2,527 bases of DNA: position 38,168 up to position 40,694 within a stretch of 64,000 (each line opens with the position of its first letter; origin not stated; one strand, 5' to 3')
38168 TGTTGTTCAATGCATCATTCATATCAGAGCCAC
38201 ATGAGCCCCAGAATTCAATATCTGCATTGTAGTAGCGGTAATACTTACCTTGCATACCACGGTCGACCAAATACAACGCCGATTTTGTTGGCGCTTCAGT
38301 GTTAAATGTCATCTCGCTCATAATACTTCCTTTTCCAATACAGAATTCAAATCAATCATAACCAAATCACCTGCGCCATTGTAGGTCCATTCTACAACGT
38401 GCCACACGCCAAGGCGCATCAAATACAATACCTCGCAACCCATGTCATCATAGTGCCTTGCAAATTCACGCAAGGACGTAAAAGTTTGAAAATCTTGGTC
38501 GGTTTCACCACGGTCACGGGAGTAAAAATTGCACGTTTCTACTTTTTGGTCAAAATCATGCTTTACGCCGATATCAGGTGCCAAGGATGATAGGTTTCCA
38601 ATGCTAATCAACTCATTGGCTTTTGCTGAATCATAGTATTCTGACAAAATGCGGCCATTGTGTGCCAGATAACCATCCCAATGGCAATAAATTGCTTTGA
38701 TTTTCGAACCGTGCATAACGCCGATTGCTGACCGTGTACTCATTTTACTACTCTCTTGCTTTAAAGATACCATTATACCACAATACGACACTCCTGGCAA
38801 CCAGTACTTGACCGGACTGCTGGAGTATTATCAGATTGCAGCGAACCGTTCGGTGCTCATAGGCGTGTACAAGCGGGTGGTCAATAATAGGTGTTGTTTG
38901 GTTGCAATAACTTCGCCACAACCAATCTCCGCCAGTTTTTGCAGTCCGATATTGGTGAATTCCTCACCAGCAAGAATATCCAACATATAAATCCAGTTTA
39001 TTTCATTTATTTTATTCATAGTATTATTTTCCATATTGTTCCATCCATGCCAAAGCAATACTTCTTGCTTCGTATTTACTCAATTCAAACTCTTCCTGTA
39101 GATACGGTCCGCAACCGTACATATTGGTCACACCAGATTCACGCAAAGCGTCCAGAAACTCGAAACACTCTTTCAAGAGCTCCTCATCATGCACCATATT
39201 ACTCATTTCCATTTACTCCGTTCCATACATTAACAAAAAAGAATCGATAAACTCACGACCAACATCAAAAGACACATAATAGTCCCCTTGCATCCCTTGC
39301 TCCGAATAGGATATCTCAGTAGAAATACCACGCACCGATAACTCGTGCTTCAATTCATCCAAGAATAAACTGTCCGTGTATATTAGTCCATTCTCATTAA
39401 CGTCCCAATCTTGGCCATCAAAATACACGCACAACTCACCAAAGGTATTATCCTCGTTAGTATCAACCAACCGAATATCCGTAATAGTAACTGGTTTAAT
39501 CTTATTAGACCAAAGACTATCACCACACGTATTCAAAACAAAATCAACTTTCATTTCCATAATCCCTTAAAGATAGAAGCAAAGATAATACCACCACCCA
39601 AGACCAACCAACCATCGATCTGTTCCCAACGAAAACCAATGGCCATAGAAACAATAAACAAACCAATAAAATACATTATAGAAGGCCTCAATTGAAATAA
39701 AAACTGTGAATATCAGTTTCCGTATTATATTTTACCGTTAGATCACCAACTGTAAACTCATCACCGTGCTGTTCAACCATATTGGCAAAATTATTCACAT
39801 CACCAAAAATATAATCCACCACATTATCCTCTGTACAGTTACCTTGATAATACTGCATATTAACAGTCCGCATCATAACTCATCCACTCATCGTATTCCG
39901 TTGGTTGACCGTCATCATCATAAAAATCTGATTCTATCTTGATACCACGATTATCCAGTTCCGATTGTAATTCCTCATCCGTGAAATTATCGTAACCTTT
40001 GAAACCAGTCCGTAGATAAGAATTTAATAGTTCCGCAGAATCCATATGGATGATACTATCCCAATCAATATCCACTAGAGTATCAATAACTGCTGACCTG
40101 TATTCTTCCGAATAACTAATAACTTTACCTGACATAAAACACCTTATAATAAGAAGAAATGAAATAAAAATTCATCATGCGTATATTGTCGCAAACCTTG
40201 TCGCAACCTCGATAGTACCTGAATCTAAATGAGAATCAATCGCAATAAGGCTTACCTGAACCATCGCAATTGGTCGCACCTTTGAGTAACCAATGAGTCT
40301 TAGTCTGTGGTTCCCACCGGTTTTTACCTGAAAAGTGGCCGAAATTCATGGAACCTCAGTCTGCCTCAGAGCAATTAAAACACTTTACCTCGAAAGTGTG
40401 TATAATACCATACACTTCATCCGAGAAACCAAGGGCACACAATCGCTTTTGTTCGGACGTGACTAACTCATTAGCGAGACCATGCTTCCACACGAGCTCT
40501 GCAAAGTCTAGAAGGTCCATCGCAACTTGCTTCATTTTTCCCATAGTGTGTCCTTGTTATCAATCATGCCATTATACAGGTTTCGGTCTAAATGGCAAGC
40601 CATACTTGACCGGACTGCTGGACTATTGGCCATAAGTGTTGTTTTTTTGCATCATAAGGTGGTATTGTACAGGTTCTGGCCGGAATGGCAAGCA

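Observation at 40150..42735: GC-rich 2.6-kb island that is a divergent hub of at least eight near-consensus sigma70-type promoters built from one ~60-bp module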

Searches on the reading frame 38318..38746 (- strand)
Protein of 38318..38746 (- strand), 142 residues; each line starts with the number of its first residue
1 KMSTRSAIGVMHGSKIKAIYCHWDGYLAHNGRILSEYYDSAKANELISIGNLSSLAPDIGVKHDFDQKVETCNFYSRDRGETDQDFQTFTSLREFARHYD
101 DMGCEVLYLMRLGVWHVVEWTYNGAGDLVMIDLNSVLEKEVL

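Call 52: search_protein_families(library=phrogs, proteins=[window:38318-38746:-], max_evalue=0.00001)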
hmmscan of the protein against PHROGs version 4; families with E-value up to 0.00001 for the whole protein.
window:38318-38746:- (142 aa): 2 families
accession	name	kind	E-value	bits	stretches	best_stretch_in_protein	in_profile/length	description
phrog_1987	-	unknown function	8.7e-25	88.5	1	2-121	1-118/128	-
phrog_23089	-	unknown function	7.5e-17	62.8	1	2-91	1-94/239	-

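Call 69: search_protein_families(library=ncbifam, proteins=[window:38318-38746:-], max_evalue=0.01)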
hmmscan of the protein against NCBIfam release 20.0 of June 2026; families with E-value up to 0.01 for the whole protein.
window:38318-38746:- (142 aa): 0 families

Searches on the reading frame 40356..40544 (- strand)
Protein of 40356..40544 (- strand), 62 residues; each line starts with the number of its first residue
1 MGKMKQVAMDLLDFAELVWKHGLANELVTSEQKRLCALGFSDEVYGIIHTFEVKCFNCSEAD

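Call 12: search_protein_families(library=pfam, proteins=[window:40356-40544:-], max_evalue=0.1)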
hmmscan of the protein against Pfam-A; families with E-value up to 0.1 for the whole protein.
window:40356-40544:- (62 aa): 0 families

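Call 13: search_protein_families(library=phrogs, proteins=[window:40356-40544:-], max_evalue=0.01)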
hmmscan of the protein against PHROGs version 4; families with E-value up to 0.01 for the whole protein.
window:40356-40544:- (62 aa): 0 families

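Call 69: search_protein_families(library=ncbifam, proteins=[window:40356-40544:-], max_evalue=0.01)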
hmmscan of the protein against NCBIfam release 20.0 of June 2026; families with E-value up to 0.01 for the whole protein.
window:40356-40544:- (62 aa): 0 families
